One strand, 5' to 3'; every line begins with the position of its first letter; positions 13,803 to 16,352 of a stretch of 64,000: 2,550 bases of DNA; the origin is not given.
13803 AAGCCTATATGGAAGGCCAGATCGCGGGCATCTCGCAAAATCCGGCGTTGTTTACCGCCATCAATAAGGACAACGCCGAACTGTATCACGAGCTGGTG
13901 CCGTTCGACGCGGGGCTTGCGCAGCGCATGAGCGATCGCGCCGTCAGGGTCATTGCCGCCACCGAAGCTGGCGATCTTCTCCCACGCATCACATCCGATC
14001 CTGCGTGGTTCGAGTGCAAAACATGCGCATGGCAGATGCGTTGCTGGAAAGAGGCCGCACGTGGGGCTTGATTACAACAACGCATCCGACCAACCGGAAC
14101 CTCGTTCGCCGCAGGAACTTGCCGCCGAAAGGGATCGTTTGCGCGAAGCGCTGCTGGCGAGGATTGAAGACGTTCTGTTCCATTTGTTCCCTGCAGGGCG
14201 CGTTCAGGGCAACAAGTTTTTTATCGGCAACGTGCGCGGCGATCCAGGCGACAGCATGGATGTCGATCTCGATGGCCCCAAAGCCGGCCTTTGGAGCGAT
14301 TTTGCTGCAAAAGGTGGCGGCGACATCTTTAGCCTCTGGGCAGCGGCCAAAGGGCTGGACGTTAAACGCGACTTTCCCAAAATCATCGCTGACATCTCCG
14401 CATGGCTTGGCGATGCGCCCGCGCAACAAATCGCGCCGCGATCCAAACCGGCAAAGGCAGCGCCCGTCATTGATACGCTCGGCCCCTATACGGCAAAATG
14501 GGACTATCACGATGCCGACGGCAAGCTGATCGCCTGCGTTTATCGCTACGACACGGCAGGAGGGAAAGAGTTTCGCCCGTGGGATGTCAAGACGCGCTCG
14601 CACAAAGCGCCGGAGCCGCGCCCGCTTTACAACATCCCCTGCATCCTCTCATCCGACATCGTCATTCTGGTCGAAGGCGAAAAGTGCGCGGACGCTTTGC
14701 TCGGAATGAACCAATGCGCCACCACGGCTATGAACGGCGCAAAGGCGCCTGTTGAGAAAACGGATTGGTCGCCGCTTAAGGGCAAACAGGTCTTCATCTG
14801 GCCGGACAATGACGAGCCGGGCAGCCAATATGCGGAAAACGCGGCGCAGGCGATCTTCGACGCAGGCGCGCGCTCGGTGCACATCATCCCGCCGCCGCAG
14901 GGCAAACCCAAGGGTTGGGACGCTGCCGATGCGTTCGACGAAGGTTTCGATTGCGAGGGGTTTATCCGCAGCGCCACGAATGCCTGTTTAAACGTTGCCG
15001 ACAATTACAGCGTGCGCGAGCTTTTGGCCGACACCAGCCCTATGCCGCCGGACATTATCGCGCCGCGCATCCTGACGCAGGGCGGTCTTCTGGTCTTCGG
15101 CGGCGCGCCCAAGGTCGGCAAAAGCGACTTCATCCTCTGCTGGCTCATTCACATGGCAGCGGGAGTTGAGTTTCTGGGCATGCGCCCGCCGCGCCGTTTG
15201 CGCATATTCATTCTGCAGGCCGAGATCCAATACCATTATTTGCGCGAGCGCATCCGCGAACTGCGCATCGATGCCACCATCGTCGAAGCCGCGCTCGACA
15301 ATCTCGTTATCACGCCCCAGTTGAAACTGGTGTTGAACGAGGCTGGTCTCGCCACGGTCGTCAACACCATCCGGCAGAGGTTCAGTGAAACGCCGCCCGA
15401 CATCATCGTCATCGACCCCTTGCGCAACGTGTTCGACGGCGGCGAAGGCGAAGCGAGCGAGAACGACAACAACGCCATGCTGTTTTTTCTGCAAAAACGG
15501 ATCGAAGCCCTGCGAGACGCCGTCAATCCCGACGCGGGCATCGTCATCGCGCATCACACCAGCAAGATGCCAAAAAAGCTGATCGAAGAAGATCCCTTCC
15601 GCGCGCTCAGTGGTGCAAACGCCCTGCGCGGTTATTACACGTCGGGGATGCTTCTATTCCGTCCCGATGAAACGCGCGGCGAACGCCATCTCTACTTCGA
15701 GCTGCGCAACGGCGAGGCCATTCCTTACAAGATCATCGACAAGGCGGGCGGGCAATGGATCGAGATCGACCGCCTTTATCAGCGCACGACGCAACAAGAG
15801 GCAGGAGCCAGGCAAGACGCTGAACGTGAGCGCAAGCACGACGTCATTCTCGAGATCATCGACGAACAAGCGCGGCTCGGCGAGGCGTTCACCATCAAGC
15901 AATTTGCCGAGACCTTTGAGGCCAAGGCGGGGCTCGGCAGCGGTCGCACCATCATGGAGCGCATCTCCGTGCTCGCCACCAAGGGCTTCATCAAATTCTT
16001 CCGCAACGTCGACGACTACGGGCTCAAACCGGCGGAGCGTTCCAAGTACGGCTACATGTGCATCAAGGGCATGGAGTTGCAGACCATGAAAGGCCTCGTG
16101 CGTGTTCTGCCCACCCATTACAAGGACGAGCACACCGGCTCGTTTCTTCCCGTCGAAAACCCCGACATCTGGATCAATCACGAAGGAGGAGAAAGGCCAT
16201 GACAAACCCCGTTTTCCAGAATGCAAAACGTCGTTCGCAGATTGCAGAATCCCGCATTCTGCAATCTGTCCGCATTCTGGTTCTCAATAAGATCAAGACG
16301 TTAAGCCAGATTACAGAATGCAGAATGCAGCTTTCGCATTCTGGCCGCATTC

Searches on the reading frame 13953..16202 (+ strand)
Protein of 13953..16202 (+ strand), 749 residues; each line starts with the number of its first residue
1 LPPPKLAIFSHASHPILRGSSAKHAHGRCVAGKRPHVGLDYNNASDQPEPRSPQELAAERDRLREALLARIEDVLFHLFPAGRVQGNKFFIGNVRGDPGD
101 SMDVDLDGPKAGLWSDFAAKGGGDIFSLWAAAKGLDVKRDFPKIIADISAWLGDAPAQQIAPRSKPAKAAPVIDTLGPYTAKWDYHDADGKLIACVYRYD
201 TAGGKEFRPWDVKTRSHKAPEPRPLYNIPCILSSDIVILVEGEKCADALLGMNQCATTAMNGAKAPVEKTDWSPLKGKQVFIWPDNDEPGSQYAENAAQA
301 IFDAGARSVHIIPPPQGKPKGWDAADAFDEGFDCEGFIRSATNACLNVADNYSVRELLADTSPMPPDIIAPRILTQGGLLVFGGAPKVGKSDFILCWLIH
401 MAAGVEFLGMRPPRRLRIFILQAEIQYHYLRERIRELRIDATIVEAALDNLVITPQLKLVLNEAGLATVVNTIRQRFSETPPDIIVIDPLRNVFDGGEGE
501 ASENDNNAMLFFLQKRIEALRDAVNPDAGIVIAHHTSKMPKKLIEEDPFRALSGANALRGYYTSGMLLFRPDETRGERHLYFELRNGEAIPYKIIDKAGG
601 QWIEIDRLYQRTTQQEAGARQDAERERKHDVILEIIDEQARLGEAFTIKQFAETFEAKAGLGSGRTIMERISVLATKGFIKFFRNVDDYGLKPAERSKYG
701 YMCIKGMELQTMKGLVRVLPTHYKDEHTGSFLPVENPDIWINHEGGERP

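Call 16: search_protein_families(library=phrogs, proteins=[window:13953-16202:+], max_evalue=0.00001)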
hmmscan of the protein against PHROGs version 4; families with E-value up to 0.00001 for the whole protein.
window:13953-16202:+ (749 aa): 9 families
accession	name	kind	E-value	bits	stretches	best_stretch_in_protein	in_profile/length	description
phrog_13004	-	unknown function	1e-115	387.5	1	59-608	8-360/363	-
phrog_239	-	DNA, RNA and nucleotide metabolism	1.2e-62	213.9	1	95-744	51-749/801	DNA primase/helicase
phrog_6088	-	DNA, RNA and nucleotide metabolism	3.2e-30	106.2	1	137-342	120-299/772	DNA primase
phrog_3123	-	unknown function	1.9e-12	47.6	1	365-595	329-564/583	-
phrog_906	-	DNA, RNA and nucleotide metabolism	3.8e-12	46.8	1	364-572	513-700/872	DNA polymerase/primase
phrog_2597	-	DNA, RNA and nucleotide metabolism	2.2e-10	40.7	1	347-539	338-517/747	DNA primase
phrog_25693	-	unknown function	2e-08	34.3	1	368-539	41-212/405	-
phrog_47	-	DNA, RNA and nucleotide metabolism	2.3e-07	30.7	1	185-326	186-320/947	DNA primase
phrog_38526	-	unknown function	5.7e-07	30.8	1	624-684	21-81/102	-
